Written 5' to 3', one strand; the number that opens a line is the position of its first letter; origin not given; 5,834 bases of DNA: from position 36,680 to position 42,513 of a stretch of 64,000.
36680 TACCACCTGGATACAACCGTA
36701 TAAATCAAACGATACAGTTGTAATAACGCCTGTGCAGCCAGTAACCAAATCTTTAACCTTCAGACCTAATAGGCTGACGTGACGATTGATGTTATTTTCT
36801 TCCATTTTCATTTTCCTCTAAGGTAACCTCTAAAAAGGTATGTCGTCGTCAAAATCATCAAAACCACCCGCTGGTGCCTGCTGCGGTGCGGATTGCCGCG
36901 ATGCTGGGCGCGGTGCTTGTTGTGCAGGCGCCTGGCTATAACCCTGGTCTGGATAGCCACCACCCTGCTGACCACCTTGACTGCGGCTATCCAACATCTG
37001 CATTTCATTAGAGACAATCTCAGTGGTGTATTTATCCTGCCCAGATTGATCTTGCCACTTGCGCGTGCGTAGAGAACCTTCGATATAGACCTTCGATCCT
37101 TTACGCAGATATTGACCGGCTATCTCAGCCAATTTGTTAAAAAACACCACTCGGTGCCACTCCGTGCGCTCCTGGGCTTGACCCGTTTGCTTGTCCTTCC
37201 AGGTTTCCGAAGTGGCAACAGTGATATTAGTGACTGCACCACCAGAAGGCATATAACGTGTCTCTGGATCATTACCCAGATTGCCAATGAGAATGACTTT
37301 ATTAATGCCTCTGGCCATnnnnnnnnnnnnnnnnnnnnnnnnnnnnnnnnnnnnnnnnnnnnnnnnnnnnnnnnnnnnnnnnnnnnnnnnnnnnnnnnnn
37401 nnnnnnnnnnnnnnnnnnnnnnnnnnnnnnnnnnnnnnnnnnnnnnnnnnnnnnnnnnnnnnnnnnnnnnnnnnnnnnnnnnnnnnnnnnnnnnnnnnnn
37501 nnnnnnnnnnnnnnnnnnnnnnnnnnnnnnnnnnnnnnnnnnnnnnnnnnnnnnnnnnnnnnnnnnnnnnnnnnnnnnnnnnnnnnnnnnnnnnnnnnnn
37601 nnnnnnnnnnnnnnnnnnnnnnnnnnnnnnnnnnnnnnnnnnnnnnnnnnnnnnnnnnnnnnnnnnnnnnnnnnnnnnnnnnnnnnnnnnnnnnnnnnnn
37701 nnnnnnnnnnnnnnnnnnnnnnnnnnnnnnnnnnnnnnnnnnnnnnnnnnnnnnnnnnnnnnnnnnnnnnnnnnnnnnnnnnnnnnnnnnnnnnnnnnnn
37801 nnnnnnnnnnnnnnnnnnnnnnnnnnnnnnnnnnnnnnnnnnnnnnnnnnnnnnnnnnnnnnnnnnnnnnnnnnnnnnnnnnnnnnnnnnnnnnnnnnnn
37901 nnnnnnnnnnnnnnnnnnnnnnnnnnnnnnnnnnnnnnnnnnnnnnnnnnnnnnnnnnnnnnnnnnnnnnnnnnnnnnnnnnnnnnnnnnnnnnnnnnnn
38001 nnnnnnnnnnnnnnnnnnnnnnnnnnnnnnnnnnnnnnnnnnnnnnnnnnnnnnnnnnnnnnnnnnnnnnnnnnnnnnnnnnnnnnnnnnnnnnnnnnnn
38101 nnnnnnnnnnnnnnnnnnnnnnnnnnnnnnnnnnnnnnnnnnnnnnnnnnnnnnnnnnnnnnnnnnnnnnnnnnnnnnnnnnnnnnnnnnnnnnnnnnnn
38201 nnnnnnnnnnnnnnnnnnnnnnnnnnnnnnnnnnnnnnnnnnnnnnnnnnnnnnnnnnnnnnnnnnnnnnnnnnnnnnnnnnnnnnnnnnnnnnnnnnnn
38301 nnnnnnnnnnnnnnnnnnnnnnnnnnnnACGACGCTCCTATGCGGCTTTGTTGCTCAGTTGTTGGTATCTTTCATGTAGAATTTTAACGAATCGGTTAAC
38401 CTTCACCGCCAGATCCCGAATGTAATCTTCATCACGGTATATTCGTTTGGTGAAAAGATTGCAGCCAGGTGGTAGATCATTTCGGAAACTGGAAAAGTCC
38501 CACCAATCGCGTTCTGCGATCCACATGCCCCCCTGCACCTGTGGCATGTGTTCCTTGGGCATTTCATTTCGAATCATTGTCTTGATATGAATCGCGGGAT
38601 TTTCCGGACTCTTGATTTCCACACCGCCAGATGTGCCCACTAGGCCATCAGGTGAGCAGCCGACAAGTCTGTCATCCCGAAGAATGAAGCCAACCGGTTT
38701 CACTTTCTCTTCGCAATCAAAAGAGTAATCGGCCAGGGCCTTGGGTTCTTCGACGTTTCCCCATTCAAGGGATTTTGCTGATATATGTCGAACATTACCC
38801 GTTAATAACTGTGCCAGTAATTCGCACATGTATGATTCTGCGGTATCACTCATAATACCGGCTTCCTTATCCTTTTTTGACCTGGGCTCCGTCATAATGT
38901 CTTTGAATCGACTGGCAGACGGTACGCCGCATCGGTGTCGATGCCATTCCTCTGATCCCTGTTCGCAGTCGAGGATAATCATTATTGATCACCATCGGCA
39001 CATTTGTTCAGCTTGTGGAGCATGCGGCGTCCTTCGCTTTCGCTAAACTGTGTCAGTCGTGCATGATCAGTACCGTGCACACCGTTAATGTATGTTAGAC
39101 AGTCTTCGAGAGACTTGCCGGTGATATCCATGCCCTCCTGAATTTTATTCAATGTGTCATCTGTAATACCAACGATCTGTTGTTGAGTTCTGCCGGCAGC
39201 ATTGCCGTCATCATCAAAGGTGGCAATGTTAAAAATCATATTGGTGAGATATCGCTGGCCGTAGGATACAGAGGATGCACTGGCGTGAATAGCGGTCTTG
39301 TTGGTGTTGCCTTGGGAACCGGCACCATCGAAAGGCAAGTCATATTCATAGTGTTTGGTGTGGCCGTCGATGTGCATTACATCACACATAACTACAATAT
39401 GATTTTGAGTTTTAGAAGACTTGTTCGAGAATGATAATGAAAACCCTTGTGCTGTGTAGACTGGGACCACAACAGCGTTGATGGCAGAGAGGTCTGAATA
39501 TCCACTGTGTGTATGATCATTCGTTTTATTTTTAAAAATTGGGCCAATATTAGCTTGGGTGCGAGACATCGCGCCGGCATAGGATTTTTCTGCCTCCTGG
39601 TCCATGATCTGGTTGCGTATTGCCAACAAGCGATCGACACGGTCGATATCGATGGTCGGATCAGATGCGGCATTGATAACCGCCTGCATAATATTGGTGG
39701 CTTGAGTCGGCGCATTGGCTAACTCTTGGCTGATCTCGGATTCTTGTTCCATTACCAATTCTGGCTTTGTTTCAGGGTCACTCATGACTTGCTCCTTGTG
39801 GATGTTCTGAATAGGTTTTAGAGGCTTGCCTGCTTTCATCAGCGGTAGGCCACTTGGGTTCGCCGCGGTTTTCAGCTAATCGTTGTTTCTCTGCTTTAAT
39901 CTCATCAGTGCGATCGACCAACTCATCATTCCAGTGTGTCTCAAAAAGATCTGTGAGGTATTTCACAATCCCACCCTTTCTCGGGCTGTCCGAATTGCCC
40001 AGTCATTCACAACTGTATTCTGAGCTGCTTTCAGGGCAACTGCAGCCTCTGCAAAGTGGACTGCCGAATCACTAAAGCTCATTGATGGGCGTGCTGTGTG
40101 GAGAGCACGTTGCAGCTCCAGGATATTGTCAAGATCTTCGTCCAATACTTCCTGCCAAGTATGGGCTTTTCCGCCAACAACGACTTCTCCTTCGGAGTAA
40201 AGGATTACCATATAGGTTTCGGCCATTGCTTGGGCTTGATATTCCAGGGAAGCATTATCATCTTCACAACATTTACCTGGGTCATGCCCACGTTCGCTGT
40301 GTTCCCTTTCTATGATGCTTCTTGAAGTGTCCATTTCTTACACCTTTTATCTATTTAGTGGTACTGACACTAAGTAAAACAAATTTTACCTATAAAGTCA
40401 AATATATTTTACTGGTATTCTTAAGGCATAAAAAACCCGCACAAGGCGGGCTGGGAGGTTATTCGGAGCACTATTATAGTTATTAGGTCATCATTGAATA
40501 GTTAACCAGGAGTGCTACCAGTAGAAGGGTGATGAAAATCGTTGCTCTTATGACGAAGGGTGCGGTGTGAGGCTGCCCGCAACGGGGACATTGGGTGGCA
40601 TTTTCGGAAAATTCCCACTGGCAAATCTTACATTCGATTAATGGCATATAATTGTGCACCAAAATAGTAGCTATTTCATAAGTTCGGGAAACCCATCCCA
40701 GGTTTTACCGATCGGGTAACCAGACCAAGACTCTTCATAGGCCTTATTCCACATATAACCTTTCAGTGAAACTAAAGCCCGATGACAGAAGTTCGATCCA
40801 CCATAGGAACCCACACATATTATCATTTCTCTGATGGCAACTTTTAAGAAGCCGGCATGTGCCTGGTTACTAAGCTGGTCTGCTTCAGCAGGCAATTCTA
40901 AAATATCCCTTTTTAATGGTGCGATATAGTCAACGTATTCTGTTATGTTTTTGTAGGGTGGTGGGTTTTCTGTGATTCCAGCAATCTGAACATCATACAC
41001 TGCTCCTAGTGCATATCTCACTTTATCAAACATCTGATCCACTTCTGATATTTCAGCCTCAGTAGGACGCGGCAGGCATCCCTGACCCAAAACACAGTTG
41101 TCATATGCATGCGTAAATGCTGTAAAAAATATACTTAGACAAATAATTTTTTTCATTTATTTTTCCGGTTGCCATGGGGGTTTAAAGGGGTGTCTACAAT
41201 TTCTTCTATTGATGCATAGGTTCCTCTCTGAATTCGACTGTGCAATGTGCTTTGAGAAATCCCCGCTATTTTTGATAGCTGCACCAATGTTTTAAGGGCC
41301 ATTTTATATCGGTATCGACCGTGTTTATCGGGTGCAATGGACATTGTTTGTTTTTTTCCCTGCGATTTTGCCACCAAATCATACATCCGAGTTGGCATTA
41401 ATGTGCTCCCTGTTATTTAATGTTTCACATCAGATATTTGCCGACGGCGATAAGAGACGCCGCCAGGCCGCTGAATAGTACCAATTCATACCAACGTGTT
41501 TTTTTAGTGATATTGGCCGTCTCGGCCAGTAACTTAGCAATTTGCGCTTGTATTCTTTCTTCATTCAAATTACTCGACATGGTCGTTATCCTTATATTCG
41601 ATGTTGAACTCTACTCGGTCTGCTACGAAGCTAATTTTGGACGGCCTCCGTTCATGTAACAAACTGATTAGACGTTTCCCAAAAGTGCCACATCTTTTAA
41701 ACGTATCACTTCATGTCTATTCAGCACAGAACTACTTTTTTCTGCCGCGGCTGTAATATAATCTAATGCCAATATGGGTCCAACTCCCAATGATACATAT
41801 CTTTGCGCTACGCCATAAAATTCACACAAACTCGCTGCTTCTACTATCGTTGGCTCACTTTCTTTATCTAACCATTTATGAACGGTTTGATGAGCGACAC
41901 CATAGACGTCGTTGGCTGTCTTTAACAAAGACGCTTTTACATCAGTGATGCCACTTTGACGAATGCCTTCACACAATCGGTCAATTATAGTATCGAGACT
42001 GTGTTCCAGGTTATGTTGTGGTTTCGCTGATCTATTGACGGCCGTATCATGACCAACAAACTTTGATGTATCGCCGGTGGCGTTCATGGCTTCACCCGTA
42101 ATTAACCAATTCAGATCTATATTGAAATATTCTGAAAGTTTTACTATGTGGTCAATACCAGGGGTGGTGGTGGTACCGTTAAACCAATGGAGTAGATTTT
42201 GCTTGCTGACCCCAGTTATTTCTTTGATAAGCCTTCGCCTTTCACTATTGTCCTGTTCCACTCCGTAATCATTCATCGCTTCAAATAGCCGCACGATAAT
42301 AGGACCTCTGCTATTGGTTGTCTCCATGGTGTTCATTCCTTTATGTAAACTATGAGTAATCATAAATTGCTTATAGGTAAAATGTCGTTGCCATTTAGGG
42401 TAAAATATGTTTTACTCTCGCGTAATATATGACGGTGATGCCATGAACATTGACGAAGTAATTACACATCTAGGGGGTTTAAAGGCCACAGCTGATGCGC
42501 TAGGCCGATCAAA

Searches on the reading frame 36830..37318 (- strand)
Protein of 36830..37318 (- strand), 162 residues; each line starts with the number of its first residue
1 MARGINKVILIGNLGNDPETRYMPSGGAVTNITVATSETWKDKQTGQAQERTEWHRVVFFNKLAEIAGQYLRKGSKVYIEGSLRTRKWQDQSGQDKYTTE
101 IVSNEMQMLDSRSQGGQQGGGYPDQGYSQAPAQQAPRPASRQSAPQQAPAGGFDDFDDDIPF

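Call 15: search_protein_families(library=pfam, proteins=[window:36830-37318:-], max_evalue=0.01)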
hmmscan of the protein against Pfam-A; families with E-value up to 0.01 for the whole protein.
window:36830-37318:- (162 aa): 1 family
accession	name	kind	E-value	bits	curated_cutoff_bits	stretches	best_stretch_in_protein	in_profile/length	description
PF00436.31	SSB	-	5.3e-42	142.6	26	1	5-109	1-104/104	Single-strand binding protein family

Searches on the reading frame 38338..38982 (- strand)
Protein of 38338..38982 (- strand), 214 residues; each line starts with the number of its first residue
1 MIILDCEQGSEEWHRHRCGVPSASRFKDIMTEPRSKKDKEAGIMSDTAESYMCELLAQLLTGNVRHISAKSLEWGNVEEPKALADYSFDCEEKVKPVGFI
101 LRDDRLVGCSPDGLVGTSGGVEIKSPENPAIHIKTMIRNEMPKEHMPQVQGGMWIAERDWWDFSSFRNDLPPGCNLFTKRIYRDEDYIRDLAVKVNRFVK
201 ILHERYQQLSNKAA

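Call 15: search_protein_families(library=pfam, proteins=[window:38338-38982:-], max_evalue=0.01)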
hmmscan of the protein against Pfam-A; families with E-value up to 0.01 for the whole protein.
window:38338-38982:- (214 aa): 1 family
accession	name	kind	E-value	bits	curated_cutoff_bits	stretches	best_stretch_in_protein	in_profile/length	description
PF09588.16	YqaJ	-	5.5e-19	69.4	22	1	12-158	1-149/150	YqaJ-like viral recombinase domain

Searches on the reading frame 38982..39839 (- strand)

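Call 15: search_protein_families(library=pfam, proteins=[window:38982-39839:-], max_evalue=0.01)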
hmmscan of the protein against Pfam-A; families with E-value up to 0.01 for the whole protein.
window:38982-39839:- (285 aa): 1 family
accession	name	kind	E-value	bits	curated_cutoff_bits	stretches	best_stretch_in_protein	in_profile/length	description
PF04404.17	ERF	-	8e-17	62.1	25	1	89-221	3-135/153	ERF superfamily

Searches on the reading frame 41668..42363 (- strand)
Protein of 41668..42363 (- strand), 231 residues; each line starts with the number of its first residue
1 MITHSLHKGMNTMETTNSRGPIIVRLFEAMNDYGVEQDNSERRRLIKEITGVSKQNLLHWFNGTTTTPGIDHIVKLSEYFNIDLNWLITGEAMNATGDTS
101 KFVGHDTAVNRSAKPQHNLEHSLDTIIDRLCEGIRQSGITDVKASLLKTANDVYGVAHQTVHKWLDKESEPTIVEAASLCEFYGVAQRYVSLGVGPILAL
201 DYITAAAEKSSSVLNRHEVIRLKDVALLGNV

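Call 15: search_protein_families(library=pfam, proteins=[window:41668-42363:-], max_evalue=0.01)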
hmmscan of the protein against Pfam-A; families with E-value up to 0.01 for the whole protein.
window:41668-42363:- (231 aa): 4 families
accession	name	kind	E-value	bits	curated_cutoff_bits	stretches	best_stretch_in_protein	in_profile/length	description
PF01381.28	HTH_3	-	9.4e-10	38.8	23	1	47-87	16-55/55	Helix-turn-helix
PF12844.13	HTH_19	-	3.5e-09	36.9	30.2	1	46-91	18-62/64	Helix-turn-helix domain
PF13443.12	HTH_26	-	0.00025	21.7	22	0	48-84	18-54/63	Cro/C1-type HTH DNA-binding domain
PF07022.19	Phage_CI_repr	-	0.00029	21.6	22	0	51-91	23-61/65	Bacteriophage CI repressor helix-turn-helix domain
